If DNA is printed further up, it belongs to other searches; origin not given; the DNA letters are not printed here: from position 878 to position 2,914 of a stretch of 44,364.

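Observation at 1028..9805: Two divergent, full-length copies of tape measure, Dit and Tal in one tail operon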

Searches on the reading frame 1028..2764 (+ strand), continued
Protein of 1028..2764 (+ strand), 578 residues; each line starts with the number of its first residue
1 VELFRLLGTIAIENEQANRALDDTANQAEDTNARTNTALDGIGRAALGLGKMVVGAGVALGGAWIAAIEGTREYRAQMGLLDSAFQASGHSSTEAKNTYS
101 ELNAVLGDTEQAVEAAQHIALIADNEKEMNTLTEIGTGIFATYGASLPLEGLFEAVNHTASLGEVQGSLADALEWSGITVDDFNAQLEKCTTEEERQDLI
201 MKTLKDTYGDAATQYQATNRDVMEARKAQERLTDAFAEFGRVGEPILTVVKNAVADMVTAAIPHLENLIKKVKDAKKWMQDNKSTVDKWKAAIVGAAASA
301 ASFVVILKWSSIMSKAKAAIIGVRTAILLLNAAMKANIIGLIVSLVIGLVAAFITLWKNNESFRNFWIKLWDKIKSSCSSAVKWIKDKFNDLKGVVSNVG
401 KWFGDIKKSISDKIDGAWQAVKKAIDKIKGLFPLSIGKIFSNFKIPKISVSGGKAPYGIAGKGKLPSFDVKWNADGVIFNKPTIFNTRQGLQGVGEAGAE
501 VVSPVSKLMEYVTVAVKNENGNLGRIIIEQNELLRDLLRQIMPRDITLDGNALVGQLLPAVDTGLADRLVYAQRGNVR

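Call 55: search_protein_families(library=phrogs, proteins=[L112:17283-18314:+, L112:18335-18790:+, L112:18806-19321:+, L112:19414-20961:+, L112:21028-21705:+, L005:15833-16978:+, L013:12395-13264:+], max_evalue=0.001)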
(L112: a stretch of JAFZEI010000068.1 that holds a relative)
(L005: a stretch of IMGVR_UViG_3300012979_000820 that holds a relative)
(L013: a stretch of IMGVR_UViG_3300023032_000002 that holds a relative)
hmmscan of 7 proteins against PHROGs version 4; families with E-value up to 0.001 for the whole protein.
L112:17283-18314:+ (343 aa): 25 families
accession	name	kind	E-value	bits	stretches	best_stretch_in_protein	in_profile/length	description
phrog_5073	-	tail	6.1e-18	66.1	1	127-243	313-382/519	tail fiber protein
phrog_819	-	tail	2.9e-16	59.8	1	128-178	543-593/1024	tail protein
phrog_366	-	tail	2e-10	41.7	1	128-178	317-367/474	tail fiber protein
phrog_1806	-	tail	2e-09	38.2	1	126-172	185-231/276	collagen like minor tail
phrog_10972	-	tail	1.2e-08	35.8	1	121-177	149-205/343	tail fiber protein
phrog_1658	-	unknown function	1.6e-08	35.6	1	127-180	50-109/239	-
phrog_6320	-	tail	3e-08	33.9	1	129-177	134-197/745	tail fiber protein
phrog_38806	-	unknown function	8.3e-08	32.9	1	128-194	108-171/285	-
phrog_8745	-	tail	1.5e-07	30.1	1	128-177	1403-1452/1803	tail fiber protein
phrog_17587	-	tail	1.9e-07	30.9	1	127-178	367-418/641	tail fiber protein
phrog_30509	-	tail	1.9e-06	28.2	1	128-178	65-112/254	collagen like minor tail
phrog_3890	-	tail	3.1e-06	24.8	1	123-165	3009-3051/3453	straight fibre tail protein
phrog_33894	-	unknown function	4e-06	26.6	1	129-174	442-492/727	-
phrog_35140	-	unknown function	9.6e-06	25.5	1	129-180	228-279/500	-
phrog_32123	-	unknown function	3.6e-05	23.3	1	127-181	258-309/532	-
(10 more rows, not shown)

L112:18335-18790:+ (151 aa): 0 families

L112:18806-19321:+ (171 aa): 0 families

L112:19414-20961:+ (515 aa): 3 families
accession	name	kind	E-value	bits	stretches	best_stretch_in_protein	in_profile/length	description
phrog_5240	-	tail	4e-24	86.2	1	300-509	447-662/670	tail fiber protein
phrog_11541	-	unknown function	7.2e-19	68.6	1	306-510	606-821/832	-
phrog_25848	-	tail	0.00019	20.8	1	139-199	102-163/598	tail fiber protein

L112:21028-21705:+ (226 aa): 4 families
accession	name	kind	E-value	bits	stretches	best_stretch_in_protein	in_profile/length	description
phrog_38078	-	unknown function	3.6e-38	132.8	1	6-191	35-217/423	-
phrog_9589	-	lysis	7.6e-29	102.4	1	6-209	5-182/281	endolysin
phrog_21357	-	lysis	4.3e-19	69.8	1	7-200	6-177/225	endolysin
phrog_21825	-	lysis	2.2e-15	57.9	1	38-194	25-176/289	endolysin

L005:15833-16978:+ (381 aa): 7 families
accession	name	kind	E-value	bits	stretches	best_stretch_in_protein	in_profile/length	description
phrog_6614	-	tail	6.5e-11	42.5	1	144-363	205-401/548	minor tail protein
phrog_32311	-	unknown function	5.3e-09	36.4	1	159-241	207-289/577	-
phrog_3971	-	unknown function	1.5e-08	35.1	1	272-364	96-191/331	-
phrog_4120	-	tail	7e-08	32.8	1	164-239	113-182/360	minor tail protein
phrog_21962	-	tail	5.3e-05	23.6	1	166-222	92-145/321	tail protein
phrog_5207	-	unknown function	0.00017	21.2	1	271-359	175-260/689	-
phrog_37283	-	unknown function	0.00018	21.7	1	163-224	169-233/386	-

L013:12395-13264:+ (289 aa): 0 families

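Call 57: find_homologous_proteins(query=window:1028-2764:+, max_evalue=1e-30)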
Query window:1028-2764:+ (578 aa): 2576 proteins with E <= 1e-30 among 8000 candidates; the best 120 are listed.
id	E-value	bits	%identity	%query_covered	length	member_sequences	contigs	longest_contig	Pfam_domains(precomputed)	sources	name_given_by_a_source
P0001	0.0e+0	1259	100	100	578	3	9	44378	-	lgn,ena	-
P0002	0.0e+0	1181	92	100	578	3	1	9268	-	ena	-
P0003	0.0e+0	1153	90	100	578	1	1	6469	-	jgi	jgi:gas vesicle protein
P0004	0.0e+0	1110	87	100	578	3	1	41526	-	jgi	-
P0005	0.0e+0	1107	86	100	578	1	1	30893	-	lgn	-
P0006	0.0e+0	1106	87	100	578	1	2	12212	-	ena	-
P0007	0.0e+0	1103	86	100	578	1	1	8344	-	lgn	-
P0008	0.0e+0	1101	87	100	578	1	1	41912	-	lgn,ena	-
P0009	0.0e+0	1098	86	100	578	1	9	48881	-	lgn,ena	-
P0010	0.0e+0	1095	85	100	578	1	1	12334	-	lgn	-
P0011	0.0e+0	1091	85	100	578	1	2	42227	-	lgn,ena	-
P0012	0.0e+0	1087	86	100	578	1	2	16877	-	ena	-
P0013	0.0e+0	1086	84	100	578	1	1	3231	-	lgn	-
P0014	0.0e+0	1077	84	100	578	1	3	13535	-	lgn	-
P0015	0.0e+0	1075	84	100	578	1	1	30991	-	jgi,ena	-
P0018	0.0e+0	1028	79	100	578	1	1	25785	-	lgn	-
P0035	2.3e-275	933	75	99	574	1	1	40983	-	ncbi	-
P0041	5.8e-273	925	73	100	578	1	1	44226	-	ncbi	-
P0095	1.2e-260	884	71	100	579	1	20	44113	PF17107.12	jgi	-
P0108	5.5e-259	879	70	100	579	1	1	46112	-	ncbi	-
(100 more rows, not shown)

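Call 58: find_encoding_contigs(protein=P0001, flank=10000, max_places=4)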
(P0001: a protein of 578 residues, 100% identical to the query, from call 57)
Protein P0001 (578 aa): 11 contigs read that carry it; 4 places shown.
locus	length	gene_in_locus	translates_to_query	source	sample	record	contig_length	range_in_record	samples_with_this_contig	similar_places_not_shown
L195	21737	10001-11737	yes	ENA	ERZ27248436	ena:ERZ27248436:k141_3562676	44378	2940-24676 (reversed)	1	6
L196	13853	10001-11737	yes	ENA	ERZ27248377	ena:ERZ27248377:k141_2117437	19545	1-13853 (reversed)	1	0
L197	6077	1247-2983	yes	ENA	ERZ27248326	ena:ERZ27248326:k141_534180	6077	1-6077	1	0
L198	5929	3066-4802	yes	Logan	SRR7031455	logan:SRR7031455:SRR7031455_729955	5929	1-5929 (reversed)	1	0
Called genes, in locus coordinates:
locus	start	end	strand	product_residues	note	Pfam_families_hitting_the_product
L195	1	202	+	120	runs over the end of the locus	-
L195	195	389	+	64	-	-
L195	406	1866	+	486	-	PF05133:SPP1_portal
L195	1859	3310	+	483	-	PF04233:Phage_Mu_F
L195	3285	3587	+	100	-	-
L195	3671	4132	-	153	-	-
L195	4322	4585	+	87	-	-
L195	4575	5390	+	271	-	PF01471:PG_binding_1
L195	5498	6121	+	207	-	PF06810:Phage_scaffold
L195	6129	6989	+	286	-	PF25209:Phage_capsid_4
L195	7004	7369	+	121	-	PF05135:Phage_connect_1 (weak)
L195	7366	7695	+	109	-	PF05521:Phage_HCP (weak)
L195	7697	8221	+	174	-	-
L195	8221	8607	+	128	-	-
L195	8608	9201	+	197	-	-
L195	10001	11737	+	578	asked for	-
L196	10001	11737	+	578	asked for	-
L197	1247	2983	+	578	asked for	-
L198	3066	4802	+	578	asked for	-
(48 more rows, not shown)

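Call 59: find_encoding_contigs(protein=P0041, flank=10000, max_places=3)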
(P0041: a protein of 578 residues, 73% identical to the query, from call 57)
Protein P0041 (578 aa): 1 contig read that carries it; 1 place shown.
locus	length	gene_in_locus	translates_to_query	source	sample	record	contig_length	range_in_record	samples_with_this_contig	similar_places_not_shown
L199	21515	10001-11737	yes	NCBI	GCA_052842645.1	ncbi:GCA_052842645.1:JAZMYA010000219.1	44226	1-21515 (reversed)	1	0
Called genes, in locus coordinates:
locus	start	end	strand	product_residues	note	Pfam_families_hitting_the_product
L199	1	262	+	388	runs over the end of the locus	-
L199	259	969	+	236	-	-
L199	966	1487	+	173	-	PF02839:CBM_5_12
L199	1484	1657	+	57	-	-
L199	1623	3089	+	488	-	PF05133:SPP1_portal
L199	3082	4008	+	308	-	PF04233:Phage_Mu_F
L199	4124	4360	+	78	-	-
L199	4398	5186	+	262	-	PF01510:Amidase_2, PF01476:LysM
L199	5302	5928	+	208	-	PF06810:Phage_scaffold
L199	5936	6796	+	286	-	PF25209:Phage_capsid_4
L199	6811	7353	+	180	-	-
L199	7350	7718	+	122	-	-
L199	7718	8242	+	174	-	-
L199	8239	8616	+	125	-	-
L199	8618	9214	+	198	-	-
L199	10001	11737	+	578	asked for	-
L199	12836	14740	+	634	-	PF20155:TMP_3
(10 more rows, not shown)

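Call 61: find_encoding_contigs(protein=P0108, flank=10000, max_places=2)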
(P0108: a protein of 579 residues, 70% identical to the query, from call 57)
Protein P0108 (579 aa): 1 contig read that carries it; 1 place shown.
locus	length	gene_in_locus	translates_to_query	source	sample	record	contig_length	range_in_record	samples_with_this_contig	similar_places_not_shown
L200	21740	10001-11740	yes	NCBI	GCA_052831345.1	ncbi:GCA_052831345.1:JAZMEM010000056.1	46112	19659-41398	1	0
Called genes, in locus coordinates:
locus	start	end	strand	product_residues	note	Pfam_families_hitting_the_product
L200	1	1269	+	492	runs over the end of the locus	PF05133:SPP1_portal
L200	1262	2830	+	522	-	PF04233:Phage_Mu_F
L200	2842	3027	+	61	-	-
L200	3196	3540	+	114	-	PF09682:Phage_holin_6_1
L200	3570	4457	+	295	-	PF01510:Amidase_2, PF01471:PG_binding_1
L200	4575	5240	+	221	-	PF06810:Phage_scaffold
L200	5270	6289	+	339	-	PF20036:Gp13-like (weak)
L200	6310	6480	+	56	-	-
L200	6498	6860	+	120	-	-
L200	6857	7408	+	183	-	-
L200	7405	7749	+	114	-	PF05521:Phage_HCP (weak)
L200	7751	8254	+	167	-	-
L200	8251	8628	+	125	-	-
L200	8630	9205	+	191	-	-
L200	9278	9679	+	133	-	-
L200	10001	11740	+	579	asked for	-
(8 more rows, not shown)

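Call 62: find_encoding_contigs(protein=P0035, flank=10000, max_places=2)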
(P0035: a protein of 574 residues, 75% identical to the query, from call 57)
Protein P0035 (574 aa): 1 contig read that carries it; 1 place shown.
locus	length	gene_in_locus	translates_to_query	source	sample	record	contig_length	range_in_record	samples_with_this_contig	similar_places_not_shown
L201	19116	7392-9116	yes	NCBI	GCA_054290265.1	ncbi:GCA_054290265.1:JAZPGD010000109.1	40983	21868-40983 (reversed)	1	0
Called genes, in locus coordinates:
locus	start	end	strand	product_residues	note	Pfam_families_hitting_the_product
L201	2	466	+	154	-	?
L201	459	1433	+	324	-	PF04233:Phage_Mu_F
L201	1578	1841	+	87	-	-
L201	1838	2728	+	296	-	PF01510:Amidase_2, PF01471:PG_binding_1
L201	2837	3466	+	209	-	PF06810:Phage_scaffold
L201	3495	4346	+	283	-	PF25209:Phage_capsid_4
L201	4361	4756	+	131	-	-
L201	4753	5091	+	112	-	PF05521:Phage_HCP (weak)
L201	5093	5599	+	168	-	-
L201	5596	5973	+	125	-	-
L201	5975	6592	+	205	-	-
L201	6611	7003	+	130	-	-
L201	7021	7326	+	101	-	-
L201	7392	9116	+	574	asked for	-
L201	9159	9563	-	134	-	-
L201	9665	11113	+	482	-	PF20155:TMP_3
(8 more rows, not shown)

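Call 63: find_encoding_contigs(protein=P0095, flank=10000, max_places=2)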
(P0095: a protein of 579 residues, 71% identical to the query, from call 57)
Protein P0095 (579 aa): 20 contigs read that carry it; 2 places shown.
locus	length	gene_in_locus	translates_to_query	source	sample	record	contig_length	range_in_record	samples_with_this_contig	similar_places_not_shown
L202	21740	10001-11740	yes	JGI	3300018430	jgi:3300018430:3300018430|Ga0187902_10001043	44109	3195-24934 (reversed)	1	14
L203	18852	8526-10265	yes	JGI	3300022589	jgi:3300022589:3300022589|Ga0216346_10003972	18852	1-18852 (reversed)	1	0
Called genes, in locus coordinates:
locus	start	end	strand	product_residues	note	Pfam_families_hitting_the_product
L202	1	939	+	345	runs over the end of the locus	PF00149:Metallophos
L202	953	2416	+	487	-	PF05133:SPP1_portal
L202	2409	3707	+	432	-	PF04233:Phage_Mu_F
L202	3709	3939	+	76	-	-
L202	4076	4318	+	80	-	-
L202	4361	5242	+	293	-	PF01510:Amidase_2, PF01471:PG_binding_1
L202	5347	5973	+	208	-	PF06810:Phage_scaffold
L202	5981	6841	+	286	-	PF25209:Phage_capsid_4 (faint)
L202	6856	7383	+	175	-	-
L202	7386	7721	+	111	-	-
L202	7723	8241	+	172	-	-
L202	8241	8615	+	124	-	-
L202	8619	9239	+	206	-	-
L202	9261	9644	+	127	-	-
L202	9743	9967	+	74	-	-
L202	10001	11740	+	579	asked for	PF17107:SesA (faint)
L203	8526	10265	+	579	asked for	PF17107:SesA (faint)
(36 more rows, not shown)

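Call 67: find_encoding_contigs(protein=P0002, flank=10000, max_places=1)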
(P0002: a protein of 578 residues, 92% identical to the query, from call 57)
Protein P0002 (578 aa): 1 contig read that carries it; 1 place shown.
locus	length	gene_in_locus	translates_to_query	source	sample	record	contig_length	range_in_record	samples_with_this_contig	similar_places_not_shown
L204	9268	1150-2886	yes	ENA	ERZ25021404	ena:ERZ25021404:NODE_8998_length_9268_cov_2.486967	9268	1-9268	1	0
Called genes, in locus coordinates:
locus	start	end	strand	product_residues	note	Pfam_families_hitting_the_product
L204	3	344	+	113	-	?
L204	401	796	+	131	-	-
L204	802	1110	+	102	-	-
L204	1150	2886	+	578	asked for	-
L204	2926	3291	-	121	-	-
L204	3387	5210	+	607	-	PF20155:TMP_3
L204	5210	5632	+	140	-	-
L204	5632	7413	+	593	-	PF06605:Prophage_tail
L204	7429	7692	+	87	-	-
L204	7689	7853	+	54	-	-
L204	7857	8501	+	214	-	-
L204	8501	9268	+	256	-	?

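Call 68: find_encoding_contigs(protein=P0008, flank=10000, max_places=1)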
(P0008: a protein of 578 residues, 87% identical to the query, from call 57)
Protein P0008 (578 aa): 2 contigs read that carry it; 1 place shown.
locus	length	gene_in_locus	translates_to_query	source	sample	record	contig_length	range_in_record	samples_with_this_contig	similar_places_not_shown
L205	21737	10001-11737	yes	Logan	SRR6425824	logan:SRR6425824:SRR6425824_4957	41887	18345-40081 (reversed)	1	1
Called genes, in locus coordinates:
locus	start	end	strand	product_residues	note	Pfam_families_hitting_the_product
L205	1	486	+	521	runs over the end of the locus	-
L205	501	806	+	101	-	-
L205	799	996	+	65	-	-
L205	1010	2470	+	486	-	PF05133:SPP1_portal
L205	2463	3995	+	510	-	PF04233:Phage_Mu_F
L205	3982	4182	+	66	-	-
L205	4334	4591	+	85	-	-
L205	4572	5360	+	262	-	PF05257:CHAP, PF01476:LysM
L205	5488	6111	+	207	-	PF06810:Phage_scaffold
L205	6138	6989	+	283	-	PF25209:Phage_capsid_4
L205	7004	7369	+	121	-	PF05135:Phage_connect_1 (weak)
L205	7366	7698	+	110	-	-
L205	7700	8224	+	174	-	-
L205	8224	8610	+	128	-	-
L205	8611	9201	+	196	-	-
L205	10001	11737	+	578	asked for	-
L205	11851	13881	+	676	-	PF20155:TMP_3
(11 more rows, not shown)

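Call 72: search_protein_families(library=pfam, proteins=[L013:14330-14761:+], max_evalue=0.001)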
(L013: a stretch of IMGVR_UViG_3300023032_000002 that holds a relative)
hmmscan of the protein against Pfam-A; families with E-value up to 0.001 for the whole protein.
L013:14330-14761:+ (143 aa): 2 families
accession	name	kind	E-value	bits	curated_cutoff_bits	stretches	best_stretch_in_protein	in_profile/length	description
PF07463.16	NUMOD4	-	2.7e-19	69.6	23.4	1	2-61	1-48/49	NUMOD4 motif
PF13392.12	HNH_3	-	6.2e-11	42.2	24.8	1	71-114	2-45/46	HNH endonuclease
